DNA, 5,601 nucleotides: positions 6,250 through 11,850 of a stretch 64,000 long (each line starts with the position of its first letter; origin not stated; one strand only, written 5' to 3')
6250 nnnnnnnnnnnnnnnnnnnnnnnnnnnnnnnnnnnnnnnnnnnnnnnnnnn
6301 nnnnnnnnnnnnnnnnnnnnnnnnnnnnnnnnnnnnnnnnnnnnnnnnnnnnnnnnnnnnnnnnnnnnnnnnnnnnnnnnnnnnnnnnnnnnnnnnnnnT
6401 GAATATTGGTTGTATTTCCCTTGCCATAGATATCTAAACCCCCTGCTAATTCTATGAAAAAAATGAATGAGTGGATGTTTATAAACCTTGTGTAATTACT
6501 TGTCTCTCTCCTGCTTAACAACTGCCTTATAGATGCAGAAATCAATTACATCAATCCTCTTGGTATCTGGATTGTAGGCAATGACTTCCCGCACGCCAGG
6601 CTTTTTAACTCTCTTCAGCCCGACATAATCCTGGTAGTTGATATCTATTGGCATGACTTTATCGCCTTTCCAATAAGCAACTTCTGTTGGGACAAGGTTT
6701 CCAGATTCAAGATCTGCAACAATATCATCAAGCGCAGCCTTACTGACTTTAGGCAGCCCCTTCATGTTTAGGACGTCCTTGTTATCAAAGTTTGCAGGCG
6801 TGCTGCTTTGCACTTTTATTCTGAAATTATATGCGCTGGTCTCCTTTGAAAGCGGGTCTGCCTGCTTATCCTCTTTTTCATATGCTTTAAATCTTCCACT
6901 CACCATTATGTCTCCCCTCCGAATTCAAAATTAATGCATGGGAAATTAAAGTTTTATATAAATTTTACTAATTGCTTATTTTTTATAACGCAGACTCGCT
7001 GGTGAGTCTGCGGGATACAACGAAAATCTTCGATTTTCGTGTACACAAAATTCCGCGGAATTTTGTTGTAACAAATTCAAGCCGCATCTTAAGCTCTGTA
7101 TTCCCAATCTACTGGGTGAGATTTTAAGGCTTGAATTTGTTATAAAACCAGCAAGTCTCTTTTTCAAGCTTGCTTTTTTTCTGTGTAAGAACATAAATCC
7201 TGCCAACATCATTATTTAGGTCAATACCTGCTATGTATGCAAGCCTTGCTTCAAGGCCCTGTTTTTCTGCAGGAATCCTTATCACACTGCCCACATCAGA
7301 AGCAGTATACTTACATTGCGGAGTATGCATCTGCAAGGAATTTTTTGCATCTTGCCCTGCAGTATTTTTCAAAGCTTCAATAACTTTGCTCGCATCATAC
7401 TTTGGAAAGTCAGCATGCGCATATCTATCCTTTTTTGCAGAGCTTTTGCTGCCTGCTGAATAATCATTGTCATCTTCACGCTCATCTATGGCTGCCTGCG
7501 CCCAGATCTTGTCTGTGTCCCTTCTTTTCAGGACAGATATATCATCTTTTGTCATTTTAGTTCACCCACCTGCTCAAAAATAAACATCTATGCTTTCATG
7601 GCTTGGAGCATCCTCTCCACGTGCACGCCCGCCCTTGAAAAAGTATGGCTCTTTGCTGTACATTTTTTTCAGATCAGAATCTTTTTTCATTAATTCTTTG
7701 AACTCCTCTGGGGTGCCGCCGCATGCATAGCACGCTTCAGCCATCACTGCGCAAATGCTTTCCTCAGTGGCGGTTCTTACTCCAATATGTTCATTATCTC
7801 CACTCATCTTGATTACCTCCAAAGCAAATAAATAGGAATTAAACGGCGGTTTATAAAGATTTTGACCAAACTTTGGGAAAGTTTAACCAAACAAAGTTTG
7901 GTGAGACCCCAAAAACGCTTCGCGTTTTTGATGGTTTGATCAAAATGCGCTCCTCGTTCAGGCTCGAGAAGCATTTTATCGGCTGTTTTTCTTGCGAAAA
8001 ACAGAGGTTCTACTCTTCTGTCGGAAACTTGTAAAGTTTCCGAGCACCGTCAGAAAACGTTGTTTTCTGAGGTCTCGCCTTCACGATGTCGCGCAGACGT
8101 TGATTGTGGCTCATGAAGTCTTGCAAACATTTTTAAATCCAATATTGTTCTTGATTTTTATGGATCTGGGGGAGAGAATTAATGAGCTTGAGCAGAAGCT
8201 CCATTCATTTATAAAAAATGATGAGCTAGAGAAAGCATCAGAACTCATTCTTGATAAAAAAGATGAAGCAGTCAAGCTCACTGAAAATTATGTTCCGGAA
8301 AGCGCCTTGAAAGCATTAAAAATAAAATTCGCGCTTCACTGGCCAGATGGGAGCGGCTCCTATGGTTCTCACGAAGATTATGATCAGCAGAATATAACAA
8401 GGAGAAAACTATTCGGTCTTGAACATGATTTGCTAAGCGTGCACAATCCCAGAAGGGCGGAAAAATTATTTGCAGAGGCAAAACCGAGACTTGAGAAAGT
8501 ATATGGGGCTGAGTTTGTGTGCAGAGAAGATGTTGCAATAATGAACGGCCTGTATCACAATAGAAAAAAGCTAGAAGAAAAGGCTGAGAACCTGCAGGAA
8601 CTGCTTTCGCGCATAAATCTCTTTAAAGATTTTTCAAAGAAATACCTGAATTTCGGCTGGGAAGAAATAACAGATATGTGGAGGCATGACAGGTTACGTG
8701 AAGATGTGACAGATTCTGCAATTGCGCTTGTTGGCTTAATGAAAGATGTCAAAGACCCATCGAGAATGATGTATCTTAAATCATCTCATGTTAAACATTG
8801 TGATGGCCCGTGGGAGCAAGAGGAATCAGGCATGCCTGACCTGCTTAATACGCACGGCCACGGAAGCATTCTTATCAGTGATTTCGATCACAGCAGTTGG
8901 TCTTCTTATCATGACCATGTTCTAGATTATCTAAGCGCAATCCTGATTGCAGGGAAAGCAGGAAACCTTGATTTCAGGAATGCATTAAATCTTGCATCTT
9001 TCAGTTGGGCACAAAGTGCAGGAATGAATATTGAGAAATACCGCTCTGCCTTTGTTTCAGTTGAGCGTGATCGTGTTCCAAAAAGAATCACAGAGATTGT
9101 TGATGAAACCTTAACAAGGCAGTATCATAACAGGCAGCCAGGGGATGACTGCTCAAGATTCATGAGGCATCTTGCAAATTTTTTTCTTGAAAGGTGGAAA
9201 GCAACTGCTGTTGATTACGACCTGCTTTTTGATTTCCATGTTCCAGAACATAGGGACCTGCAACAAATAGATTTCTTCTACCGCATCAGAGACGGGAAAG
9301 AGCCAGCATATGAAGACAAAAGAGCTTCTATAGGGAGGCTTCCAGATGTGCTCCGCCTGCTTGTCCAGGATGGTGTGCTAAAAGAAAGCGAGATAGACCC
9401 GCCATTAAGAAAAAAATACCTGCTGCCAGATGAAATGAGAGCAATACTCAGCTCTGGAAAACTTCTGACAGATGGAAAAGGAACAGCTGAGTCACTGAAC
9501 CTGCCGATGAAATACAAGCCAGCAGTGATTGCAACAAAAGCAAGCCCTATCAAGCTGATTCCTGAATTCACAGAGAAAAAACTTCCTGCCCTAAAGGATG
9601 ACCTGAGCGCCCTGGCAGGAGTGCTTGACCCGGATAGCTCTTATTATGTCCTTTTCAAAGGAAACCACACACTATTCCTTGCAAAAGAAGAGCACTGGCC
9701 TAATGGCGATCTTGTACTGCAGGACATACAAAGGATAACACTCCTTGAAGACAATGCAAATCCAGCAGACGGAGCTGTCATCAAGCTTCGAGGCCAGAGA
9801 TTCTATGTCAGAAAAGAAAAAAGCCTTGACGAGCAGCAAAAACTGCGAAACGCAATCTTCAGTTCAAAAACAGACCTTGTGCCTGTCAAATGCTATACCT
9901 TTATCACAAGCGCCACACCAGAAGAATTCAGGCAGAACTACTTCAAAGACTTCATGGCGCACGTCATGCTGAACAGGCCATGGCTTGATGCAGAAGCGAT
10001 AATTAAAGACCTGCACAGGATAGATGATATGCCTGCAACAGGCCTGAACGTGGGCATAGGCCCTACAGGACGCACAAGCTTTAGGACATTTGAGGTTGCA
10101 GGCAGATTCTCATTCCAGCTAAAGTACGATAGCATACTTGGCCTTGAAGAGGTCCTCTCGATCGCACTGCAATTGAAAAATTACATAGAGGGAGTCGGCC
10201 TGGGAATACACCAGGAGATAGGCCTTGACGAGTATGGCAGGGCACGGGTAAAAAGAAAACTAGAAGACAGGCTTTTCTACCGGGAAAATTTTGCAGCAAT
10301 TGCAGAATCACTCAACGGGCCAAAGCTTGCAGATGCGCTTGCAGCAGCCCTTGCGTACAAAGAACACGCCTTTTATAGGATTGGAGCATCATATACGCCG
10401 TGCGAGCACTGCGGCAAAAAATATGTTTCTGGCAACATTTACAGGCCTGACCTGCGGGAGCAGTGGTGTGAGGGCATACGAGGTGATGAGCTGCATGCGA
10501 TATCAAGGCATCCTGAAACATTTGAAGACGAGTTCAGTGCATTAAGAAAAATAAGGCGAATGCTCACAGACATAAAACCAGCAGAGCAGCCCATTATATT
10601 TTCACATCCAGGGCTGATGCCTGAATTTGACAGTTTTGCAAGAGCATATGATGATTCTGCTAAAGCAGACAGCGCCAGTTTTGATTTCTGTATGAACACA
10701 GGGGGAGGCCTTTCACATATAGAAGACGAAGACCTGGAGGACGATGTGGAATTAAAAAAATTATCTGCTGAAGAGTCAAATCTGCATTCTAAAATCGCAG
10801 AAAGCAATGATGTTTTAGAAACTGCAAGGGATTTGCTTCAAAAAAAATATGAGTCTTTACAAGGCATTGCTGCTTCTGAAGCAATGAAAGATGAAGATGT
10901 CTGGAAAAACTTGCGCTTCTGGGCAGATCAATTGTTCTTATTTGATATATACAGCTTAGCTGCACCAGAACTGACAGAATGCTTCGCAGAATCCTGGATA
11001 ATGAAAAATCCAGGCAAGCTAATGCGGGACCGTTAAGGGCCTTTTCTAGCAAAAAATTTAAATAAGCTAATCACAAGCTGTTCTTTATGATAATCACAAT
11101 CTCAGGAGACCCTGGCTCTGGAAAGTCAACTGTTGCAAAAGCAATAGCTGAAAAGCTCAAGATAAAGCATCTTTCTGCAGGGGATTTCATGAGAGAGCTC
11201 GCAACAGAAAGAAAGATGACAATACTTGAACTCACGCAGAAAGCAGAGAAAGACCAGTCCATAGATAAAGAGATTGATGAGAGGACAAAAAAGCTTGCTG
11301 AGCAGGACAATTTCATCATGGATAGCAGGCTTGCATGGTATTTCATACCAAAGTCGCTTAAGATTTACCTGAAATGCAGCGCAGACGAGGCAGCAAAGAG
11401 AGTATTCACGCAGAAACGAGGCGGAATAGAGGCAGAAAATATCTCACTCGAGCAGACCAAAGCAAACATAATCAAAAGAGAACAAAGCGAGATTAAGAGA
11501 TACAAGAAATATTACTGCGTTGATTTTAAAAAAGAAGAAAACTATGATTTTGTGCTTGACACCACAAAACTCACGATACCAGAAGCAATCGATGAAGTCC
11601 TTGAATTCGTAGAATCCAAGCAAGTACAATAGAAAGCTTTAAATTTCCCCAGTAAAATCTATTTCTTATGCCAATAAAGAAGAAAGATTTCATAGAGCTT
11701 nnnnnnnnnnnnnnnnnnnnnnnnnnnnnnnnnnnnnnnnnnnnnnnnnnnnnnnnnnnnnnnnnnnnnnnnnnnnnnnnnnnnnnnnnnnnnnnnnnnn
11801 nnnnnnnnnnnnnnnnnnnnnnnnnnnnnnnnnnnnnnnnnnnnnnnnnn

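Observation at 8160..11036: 959-aa orphan protein with no recognisable catalytic motif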

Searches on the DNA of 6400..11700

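Call 36: search_rna_families(source=window, start=6400, end=11700, threshold=evalue, max_evalue=1)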
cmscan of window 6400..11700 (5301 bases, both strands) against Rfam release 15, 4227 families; matches with E-value up to 1: 3.
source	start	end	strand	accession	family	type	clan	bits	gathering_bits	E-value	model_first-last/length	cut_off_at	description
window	8122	8242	+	RF02526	SSRC34_1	Gene; sRNA;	-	28.6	64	0.52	1-128/128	no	Streptococcus sRNA SSRC34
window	8140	8196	+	RF04332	Plastid-rpoB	Cis-reg;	-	22.7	45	0.89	1-49/49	no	Plastid-rpoB 5UTR RNA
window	9437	9510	+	RF02089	CLRN1-AS1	Gene; lncRNA;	-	16.1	48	0.99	1-79/79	no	CLRN1 antisense RNA 1 conserved region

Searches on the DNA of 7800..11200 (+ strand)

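Call 9: search_dna_similar(query=window:7800-11200:+, collection=phages, mode=distant)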
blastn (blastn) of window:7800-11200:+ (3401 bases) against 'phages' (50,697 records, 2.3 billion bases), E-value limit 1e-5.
No match.
